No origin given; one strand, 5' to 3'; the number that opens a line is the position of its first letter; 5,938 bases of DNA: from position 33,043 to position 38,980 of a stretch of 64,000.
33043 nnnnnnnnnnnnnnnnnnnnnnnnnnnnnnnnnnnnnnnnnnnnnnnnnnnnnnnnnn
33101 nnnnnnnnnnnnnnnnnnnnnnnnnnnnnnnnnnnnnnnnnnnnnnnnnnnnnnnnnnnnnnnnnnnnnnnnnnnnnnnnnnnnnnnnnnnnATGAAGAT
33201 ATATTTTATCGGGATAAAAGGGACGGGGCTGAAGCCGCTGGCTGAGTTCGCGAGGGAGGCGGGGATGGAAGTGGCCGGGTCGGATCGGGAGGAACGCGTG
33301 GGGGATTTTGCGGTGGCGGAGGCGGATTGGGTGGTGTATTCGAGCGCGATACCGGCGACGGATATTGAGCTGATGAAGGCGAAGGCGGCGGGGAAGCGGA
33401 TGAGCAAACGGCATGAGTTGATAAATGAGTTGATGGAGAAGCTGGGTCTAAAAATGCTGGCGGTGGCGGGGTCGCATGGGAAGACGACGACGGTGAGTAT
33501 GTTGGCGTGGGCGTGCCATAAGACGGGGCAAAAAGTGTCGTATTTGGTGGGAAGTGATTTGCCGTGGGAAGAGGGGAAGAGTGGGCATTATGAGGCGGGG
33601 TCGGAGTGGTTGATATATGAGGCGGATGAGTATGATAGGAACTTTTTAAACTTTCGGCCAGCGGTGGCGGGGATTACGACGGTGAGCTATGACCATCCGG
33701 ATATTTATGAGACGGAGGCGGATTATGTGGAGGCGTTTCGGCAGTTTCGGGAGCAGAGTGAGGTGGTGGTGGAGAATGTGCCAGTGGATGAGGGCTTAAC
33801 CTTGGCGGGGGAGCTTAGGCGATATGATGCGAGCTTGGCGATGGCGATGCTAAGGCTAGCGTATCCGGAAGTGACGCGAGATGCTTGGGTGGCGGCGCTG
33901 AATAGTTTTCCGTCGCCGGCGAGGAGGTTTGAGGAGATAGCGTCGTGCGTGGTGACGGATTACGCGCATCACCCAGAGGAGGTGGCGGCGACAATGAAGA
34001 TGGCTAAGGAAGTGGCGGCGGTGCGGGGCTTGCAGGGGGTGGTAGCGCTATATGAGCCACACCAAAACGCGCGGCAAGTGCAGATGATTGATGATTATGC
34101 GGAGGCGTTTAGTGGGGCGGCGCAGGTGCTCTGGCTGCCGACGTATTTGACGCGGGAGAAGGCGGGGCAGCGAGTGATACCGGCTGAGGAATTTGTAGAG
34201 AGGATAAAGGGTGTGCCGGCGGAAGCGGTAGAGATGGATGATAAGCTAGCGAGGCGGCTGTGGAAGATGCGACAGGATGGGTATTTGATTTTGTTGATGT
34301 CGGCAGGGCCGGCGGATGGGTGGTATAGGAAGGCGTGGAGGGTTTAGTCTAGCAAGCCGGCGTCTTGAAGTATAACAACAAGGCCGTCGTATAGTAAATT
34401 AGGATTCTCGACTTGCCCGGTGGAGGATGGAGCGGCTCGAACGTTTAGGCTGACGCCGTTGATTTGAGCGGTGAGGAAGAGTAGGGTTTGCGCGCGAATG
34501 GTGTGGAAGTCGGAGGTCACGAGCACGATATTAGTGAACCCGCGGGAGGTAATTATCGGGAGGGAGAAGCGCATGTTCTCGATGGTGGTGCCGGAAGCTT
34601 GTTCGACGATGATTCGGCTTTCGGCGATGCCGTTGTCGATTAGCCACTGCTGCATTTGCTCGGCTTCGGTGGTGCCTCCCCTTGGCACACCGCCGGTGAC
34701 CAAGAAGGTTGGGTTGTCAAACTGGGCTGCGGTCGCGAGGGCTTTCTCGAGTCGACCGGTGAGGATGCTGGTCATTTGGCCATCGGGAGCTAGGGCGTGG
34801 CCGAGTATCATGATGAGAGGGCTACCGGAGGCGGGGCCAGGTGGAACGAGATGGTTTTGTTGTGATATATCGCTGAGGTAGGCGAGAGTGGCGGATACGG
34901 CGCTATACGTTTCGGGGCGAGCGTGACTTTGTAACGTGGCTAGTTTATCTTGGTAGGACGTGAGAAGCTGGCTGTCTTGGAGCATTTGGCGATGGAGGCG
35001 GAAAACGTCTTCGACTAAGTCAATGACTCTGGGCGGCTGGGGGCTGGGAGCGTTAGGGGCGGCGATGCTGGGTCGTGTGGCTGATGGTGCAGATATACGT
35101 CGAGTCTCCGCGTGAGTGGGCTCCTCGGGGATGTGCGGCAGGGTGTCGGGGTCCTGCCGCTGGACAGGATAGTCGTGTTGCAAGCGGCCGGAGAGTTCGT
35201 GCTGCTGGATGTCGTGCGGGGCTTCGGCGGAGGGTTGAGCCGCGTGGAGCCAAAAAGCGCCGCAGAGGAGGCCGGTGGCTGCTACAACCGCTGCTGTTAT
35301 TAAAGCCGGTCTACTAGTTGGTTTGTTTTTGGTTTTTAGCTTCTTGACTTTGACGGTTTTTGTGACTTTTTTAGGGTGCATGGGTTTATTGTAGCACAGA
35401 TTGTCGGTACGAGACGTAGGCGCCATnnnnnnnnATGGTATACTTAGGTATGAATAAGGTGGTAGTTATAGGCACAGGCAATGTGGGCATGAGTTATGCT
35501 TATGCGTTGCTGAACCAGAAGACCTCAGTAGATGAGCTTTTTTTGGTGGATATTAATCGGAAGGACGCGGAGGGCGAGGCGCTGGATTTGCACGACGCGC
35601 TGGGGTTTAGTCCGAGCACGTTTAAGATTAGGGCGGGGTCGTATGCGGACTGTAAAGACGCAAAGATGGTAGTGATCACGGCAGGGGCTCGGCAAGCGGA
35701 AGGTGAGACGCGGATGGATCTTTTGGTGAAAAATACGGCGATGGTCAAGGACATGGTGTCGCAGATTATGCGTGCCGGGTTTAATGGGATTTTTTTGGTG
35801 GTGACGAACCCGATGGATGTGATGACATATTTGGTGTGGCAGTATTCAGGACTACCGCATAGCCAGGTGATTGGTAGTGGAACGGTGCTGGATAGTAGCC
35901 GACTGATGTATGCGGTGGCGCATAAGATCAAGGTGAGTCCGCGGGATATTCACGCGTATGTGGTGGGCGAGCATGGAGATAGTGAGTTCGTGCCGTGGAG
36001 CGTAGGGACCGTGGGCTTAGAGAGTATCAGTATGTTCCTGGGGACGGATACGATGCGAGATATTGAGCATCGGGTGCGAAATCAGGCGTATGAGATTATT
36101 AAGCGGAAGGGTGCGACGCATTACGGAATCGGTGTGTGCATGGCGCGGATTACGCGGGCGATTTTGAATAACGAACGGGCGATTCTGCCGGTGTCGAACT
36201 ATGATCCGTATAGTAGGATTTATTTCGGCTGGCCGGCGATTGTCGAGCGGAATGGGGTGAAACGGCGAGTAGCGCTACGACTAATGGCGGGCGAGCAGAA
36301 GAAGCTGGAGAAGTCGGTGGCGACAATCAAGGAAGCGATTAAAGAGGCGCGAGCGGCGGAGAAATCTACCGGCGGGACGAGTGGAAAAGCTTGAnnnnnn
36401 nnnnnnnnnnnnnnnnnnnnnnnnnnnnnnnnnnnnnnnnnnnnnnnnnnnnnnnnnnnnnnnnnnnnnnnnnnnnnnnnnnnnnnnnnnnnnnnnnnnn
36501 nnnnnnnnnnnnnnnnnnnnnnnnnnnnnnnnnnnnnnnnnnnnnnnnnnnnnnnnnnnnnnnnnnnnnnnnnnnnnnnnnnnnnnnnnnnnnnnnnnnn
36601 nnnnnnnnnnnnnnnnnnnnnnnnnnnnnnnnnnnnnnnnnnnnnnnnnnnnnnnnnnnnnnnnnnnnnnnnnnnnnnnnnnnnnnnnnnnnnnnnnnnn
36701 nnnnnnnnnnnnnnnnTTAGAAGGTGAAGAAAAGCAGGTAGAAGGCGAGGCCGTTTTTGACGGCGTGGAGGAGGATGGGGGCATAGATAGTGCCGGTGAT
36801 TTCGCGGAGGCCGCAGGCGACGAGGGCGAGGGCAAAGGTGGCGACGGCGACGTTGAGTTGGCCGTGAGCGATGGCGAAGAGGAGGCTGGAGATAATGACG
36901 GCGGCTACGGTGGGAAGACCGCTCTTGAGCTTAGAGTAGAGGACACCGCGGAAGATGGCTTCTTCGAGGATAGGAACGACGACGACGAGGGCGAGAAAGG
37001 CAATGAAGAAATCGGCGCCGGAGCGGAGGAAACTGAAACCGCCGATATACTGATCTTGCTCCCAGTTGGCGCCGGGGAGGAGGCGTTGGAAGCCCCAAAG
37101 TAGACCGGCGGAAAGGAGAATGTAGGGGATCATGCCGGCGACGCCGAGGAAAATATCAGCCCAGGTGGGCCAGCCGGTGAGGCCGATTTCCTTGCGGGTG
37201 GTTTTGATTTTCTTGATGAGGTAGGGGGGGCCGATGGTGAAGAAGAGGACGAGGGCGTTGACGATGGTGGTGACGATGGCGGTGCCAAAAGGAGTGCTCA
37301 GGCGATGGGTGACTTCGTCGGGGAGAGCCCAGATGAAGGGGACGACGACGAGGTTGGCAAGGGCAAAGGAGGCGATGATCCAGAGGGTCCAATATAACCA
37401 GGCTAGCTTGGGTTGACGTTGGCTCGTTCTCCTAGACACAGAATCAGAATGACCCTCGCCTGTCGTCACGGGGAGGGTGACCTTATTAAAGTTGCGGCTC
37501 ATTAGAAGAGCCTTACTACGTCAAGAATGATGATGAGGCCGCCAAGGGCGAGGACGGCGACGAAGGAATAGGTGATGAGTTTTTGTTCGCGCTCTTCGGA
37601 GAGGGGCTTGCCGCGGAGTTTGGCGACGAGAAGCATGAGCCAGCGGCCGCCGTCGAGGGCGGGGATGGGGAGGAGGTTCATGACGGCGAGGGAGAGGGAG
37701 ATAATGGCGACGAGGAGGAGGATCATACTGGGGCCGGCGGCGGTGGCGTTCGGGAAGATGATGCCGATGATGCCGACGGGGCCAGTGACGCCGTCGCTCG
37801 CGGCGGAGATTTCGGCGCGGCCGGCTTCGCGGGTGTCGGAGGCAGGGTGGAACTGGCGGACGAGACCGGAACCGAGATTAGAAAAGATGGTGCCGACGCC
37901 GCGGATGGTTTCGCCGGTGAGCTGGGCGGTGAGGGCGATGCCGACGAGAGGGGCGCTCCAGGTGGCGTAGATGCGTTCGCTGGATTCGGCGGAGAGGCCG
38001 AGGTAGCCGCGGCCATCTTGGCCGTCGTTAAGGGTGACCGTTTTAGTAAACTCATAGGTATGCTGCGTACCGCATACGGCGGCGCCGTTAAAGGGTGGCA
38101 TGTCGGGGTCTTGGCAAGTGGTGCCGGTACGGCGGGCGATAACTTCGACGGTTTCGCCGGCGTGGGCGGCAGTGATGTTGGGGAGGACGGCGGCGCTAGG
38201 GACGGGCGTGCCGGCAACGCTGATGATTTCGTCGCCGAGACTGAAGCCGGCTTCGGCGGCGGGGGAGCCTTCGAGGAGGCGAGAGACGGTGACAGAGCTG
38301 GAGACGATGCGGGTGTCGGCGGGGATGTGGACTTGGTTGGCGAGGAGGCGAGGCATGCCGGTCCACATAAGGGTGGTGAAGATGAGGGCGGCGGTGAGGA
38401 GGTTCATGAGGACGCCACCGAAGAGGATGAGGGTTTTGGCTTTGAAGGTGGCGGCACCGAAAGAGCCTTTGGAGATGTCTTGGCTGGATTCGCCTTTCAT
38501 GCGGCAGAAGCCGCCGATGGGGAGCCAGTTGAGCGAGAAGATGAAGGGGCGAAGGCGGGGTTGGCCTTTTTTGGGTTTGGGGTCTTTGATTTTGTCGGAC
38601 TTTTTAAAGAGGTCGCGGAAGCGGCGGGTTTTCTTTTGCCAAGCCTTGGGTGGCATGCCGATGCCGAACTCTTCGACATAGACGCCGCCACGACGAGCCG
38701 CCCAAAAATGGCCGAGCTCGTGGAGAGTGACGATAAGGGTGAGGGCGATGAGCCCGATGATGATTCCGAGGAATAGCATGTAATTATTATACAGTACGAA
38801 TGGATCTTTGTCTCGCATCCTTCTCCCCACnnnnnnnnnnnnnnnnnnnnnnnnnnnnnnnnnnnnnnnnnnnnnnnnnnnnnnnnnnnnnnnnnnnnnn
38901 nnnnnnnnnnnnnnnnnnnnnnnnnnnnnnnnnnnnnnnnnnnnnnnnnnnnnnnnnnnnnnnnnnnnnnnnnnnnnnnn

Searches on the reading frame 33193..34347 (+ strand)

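Call 49: search_protein_families(library=pfam, proteins=[window:33193-34347:+], max_evalue=0.0001)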
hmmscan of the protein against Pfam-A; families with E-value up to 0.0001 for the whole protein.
window:33193-34347:+ (384 aa): 3 families
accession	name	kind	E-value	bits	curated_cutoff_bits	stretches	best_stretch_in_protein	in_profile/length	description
PF01225.30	Mur_ligase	-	1e-10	42.3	21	1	2-82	1-92/95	Mur ligase family, catalytic domain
PF08245.18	Mur_ligase_M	-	1.3e-09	38.8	24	1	91-190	1-114/200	Mur ligase middle domain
PF02875.26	Mur_ligase_C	-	3.2e-09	38.1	28.4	1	244-372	1-127/127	Mur ligase, glutamate ligase domain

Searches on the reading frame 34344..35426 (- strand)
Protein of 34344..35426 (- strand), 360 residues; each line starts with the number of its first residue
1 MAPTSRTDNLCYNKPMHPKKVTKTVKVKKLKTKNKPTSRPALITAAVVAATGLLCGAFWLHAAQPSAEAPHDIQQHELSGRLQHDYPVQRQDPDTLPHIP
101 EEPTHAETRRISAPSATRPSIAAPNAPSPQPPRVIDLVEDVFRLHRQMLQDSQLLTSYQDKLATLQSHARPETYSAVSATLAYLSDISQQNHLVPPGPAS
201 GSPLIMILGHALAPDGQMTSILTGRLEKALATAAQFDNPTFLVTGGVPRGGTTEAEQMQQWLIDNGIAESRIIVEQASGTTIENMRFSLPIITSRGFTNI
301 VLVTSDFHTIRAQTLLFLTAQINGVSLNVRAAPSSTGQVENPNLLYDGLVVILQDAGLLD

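Call 49: search_protein_families(library=pfam, proteins=[window:34344-35426:-], max_evalue=0.0001)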
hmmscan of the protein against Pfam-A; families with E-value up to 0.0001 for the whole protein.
window:34344-35426:- (360 aa): 1 family
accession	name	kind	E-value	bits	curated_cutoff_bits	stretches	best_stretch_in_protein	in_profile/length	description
PF02698.23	DUF218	-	2.3e-22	79.8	27.6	1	204-316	2-100/133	DUF218 domain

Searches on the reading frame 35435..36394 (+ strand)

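Call 115: search_protein_families(library=pfam, proteins=[window:35435-36394:+], max_evalue=0.0001)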
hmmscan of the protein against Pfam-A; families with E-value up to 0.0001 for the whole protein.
window:35435-36394:+ (319 aa): 2 families
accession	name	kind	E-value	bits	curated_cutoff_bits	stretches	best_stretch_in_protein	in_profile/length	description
PF00056.29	Ldh_1_N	-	5.7e-43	146.8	27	1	8-147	2-141/141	lactate/malate dehydrogenase, NAD binding domain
PF02866.23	Ldh_1_C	-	6e-32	111.5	22.6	1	150-307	1-172/174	lactate/malate dehydrogenase, alpha/beta C-terminal domain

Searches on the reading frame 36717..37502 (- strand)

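Call 115: search_protein_families(library=pfam, proteins=[window:36717-37502:-], max_evalue=0.0001)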
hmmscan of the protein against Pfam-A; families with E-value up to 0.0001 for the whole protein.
window:36717-37502:- (261 aa): 1 family
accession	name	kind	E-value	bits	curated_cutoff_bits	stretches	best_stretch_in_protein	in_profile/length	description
PF02517.21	Rce1-like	-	1.6e-19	70.4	22.4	1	165-251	4-92/93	Type II CAAX prenyl endopeptidase Rce1-like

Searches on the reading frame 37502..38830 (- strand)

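Call 115: search_protein_families(library=pfam, proteins=[window:37502-38830:-], max_evalue=0.0001)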
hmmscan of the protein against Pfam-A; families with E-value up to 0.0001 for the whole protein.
window:37502-38830:- (442 aa): 4 families
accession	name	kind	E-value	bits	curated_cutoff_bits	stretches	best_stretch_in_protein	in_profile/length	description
PF02163.28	Peptidase_M50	-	1.5e-40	139.3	27.2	2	98-428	49-220/221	Peptidase family M50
PF17820.7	PDZ_6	-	4.7e-06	26.7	27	1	182-234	2-54/54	PDZ domain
PF13180.12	PDZ_2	-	8e-06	26.5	27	1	177-237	11-72/80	PDZ domain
PF00595.29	PDZ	-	9.2e-05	23.2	23.2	0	177-216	24-63/81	PDZ domain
